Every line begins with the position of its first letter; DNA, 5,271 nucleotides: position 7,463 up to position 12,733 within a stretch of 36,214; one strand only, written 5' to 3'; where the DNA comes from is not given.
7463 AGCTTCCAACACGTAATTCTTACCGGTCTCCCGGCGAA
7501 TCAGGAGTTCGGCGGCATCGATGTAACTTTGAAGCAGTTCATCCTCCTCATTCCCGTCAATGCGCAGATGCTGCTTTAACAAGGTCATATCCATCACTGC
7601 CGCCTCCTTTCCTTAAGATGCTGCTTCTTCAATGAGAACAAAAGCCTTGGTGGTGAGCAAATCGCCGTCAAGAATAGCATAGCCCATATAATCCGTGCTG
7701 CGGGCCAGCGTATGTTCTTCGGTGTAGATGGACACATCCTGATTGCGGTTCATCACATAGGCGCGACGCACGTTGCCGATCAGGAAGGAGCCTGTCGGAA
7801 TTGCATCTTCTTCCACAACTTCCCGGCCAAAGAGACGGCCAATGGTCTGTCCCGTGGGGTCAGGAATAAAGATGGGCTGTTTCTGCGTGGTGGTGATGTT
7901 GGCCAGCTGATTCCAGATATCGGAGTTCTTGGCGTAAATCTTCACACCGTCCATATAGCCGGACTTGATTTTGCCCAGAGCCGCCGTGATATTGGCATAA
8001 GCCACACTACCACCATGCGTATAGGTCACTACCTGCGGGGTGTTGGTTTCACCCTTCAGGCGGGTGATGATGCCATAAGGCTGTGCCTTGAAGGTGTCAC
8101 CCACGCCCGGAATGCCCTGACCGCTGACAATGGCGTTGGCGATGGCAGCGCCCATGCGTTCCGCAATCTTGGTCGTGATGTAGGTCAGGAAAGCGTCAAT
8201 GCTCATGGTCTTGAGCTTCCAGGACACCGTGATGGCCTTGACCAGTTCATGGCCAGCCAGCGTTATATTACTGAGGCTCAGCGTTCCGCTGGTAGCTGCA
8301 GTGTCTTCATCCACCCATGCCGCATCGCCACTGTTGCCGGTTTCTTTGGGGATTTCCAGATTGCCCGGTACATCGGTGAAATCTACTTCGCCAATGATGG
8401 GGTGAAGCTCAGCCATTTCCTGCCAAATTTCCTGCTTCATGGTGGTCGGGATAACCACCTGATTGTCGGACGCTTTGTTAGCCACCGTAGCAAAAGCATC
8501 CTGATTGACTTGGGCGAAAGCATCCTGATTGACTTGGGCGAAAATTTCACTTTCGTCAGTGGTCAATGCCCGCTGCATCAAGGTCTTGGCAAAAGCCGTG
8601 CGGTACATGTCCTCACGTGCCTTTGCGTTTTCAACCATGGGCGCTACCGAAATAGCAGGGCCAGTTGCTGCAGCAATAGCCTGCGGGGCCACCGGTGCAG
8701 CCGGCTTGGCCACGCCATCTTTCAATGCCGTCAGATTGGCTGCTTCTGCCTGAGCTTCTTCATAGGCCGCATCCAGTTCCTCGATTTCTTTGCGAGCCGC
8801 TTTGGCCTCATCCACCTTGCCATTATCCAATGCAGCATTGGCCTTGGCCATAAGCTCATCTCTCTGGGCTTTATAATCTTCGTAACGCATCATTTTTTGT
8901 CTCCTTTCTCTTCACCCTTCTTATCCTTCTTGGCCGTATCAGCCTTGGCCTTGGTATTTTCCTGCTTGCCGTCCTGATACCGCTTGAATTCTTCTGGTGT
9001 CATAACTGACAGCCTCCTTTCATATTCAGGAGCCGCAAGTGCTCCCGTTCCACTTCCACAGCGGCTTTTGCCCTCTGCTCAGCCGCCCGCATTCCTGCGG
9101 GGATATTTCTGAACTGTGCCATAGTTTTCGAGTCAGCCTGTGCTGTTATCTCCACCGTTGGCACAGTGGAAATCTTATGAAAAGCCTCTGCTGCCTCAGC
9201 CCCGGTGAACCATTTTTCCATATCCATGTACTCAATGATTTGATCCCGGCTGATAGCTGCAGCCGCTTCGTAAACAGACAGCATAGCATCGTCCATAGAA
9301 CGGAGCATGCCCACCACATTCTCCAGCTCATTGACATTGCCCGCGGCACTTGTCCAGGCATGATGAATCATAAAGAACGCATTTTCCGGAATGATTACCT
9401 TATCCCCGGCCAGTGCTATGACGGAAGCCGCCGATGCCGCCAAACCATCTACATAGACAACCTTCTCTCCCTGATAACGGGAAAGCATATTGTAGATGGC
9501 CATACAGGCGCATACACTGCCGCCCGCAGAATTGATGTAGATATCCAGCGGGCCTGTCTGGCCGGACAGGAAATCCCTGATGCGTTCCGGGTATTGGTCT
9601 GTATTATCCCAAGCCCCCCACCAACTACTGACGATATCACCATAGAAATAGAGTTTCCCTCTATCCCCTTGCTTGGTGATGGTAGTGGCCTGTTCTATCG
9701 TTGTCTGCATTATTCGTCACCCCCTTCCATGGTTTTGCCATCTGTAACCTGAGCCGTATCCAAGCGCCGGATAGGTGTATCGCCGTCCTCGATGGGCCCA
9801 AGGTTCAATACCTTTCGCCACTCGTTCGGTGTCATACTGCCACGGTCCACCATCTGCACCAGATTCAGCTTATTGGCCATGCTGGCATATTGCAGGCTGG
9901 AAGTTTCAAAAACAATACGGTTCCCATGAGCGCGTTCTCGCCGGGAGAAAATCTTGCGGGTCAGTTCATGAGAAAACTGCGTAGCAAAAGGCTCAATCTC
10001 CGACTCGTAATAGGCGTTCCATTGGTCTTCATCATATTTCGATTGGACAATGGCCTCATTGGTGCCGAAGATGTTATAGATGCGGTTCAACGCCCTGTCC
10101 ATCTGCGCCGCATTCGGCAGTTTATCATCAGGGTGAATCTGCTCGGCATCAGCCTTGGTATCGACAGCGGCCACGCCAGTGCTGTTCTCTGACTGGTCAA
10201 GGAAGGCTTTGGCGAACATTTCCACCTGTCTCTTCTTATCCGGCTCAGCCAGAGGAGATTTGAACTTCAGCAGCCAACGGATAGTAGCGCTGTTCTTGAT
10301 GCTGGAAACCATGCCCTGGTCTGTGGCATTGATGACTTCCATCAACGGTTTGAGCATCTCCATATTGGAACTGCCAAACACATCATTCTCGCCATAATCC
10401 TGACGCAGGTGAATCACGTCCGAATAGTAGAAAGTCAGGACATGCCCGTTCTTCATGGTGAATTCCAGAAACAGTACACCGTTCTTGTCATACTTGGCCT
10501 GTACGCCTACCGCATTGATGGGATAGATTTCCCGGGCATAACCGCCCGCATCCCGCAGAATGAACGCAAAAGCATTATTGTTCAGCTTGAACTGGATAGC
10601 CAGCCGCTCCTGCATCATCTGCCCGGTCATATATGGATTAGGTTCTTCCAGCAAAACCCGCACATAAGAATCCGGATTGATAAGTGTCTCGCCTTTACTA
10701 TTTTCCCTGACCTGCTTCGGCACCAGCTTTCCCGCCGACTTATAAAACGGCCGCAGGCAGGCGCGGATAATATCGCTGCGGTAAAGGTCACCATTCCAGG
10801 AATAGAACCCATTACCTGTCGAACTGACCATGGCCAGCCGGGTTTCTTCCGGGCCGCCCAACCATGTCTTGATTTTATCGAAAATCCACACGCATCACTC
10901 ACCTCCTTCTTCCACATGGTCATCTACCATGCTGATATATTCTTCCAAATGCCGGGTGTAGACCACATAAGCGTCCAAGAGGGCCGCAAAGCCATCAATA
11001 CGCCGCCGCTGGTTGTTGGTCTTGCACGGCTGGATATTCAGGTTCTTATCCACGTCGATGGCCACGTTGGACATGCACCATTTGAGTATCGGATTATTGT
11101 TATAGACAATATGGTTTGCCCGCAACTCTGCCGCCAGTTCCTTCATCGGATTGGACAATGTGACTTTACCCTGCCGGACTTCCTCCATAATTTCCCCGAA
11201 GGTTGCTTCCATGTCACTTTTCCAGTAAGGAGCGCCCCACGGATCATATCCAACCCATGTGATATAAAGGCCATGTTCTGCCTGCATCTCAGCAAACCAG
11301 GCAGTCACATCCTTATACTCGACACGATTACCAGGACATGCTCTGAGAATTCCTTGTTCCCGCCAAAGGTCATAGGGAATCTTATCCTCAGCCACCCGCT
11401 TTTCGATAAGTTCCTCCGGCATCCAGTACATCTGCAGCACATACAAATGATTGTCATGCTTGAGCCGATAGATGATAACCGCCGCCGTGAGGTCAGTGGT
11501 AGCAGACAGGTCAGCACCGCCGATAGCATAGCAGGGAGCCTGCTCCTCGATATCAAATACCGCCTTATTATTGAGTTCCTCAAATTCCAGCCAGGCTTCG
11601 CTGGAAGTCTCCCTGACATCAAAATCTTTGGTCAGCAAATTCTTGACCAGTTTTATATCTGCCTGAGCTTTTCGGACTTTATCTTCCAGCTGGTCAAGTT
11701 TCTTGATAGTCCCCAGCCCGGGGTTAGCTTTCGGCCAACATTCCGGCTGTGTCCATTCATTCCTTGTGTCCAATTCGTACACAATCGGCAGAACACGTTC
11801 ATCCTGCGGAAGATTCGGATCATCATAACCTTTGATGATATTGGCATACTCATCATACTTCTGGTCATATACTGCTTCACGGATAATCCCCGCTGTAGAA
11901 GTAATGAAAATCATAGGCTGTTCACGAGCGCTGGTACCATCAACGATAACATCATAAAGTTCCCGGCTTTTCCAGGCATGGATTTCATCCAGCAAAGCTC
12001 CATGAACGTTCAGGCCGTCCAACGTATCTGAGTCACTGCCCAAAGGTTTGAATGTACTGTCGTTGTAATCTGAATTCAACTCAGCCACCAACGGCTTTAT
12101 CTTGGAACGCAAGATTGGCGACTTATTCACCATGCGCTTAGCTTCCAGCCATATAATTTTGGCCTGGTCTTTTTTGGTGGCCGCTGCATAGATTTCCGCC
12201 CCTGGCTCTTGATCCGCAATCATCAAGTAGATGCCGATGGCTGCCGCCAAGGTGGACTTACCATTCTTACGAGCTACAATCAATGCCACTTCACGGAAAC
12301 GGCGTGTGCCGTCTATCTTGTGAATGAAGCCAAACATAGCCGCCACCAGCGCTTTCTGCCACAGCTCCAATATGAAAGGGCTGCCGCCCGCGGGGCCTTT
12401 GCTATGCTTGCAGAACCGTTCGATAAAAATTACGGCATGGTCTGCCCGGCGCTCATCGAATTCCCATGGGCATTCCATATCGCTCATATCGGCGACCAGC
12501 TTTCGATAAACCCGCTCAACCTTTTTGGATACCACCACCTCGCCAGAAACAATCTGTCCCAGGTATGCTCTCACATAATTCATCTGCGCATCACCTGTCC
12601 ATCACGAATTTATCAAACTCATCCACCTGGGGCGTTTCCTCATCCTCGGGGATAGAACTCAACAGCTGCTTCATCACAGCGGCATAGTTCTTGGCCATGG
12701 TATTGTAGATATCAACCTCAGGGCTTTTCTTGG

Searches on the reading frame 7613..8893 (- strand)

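Call 58: search_protein_families(library=phrogs, proteins=[window:7613-8893:-], max_evalue=0.00001)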
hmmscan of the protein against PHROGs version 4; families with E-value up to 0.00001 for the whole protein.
window:7613-8893:- (426 aa): 3 families
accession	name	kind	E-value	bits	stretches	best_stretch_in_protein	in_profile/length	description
phrog_10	-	head and packaging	2e-58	200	1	1-425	262-637/752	major head protein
phrog_617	-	head and packaging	2.1e-13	51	1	9-400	212-598/626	major head protein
phrog_1623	-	head and packaging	2e-06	28.4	1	200-424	81-303/305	virion structural protein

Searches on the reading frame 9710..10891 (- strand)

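Call 58: search_protein_families(library=phrogs, proteins=[window:9710-10891:-], max_evalue=0.00001)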
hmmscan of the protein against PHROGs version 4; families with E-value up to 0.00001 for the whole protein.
window:9710-10891:- (393 aa): 4 families
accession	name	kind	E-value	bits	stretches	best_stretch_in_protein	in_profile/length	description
phrog_12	-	head and packaging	1e-66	227.3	1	1-376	48-428/646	portal protein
phrog_2662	-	head and packaging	2.7e-20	73.6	1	64-372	92-413/717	portal protein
phrog_5929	-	head and packaging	5.2e-08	33.5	1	206-372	19-192/228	portal protein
phrog_29023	-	unknown function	7.6e-07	30.3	1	286-378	4-97/152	-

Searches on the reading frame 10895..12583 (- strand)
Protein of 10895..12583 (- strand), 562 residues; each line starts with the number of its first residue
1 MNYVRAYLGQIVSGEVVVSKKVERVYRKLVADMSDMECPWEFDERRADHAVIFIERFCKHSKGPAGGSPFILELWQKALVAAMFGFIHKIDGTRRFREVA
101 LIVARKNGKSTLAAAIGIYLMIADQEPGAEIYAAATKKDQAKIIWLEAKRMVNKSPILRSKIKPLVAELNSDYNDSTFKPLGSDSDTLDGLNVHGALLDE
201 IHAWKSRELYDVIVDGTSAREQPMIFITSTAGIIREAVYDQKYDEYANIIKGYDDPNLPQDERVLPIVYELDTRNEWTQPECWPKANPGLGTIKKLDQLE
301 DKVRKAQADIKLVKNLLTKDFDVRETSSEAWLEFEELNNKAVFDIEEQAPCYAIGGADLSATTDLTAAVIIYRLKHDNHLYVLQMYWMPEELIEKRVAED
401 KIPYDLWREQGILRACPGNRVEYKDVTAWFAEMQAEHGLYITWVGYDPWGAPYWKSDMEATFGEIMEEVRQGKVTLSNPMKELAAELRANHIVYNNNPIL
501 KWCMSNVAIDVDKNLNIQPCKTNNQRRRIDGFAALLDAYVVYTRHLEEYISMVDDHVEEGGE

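Call 58: search_protein_families(library=phrogs, proteins=[window:10895-12583:-], max_evalue=0.00001)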
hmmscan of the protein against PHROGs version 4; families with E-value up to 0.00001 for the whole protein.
window:10895-12583:- (562 aa): 8 families
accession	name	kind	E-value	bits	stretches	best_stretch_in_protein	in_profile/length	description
phrog_9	-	head and packaging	3.1e-159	533.4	1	8-552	171-673/812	terminase large subunit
phrog_2699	-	head and packaging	8.5e-71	239.4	1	258-558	12-308/315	terminase large subunit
phrog_4914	-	head and packaging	2.5e-35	123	1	3-194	10-211/213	terminase large subunit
phrog_10517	-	head and packaging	9.1e-28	98.2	1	6-143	39-177/207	terminase large subunit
phrog_7331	-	head and packaging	4.4e-21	75.6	1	466-548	17-98/113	terminase large subunit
phrog_2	-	head and packaging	4.4e-10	40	1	74-546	268-594/807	terminase large subunit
phrog_7622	-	head and packaging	2.2e-09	38.2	1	67-219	49-210/224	terminase large subunit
phrog_37124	-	unknown function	2.3e-08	35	1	358-473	2-126/143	-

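Call 59: search_dna_similar(query=window:10895-12583:-, collection=phages, mode=protein, max_rows=10)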
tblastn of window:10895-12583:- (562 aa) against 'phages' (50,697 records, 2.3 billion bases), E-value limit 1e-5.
Records with a match: 2871; places in all: 2875; records where one place covers at least 80% of the query: 1982.
Best place of each record, by identity: 60-80% 4; <60% 2867.
By first word of the organism name: Streptococcus 453; Staphylococcus 271; Vibrio 223; Microbacterium 216; Mycobacterium 156; Enterococcus 146; Lactococcus 136; Paenibacillus 110; Arthrobacter 95; Streptomyces 75; and 109 more.
By host as written in the record: - 377; Microbacterium foliorum NRRL B-24224 139; Streptococcus thermophilus 113; Mycobacterium smegmatis mc2 155 108; Lactococcus lactis 78; Staphylococcus aureus 77; Microbacterium foliorum NRRL B-24224 SEA 57; Ralstonia solanacearum 49; and 807 more.
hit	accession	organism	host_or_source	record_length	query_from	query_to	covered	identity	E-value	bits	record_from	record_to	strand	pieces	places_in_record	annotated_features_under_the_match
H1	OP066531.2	Bacillus phage B13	Bacillus cereus VKM B-13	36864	2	553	98%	64.9%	0e+0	712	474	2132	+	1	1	terminase large subunit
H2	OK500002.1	Bacillus phage vB_BanS_Athena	Bacillus anthracis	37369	26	553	94%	64.7%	0e+0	692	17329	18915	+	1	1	putative terminase large subunit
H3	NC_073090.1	Bacillus phage vB_BanS_Athena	Bacillus anthracis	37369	26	553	94%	64.7%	0e+0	692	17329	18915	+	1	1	putative terminase large subunit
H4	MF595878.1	Caldibacillus phage CBP1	Caldibacillus debilis GB1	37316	26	553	94%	63.9%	0e+0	692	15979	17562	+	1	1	terminase large subunit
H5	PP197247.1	Terrisporobacter phage TPDSL_ph2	Terrisporobacter petrolearius DSL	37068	2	553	98%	59.5%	0e+0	642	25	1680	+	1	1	terminase large subunit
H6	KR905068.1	Lactobacillus phage iA2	Lactobacillus paracasei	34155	26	553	94%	55.9%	0e+0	598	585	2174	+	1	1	terminase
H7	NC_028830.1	Lactobacillus phage iA2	Lactobacillus paracasei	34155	26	553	94%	55.9%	0e+0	598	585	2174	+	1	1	terminase large subunit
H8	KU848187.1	Lactobacillus phage PLE2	Lactobacillus casei BL23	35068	26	553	94%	55.7%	0e+0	598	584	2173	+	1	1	terminase large subunit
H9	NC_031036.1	Lactobacillus phage PLE2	Lactobacillus casei BL23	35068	26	553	94%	55.7%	0e+0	598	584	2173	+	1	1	terminase large subunit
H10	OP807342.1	Lacticaseibacillus phage P2.4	Lacticaseibacillus paracasei LMG 9193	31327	26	553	94%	55.7%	0e+0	595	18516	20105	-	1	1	hypothetical protein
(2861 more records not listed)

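Call 88: find_encoding_contigs(protein=window:10898-12583:-, flank=1000, max_places=5)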
Protein window:10898-12583:- (562 aa): 5 contigs read that carry it; 2 places shown.
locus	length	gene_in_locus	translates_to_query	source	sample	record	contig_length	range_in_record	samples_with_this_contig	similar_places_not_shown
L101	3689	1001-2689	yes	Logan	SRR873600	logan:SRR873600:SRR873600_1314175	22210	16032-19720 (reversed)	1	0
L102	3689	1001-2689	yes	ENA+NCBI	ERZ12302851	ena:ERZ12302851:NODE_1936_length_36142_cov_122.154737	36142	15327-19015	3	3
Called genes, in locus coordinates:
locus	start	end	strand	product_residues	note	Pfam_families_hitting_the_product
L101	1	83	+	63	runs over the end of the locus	-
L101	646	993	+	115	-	-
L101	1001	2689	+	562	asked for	PF03354:TerL_ATPase, PF20441:TerL_nuclease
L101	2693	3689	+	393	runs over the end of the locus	PF04860:Phage_portal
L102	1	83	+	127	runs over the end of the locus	-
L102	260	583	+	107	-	PF01844:HNH (weak)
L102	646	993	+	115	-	-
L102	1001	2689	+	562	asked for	PF03354:TerL_ATPase, PF20441:TerL_nuclease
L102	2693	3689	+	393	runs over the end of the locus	PF04860:Phage_portal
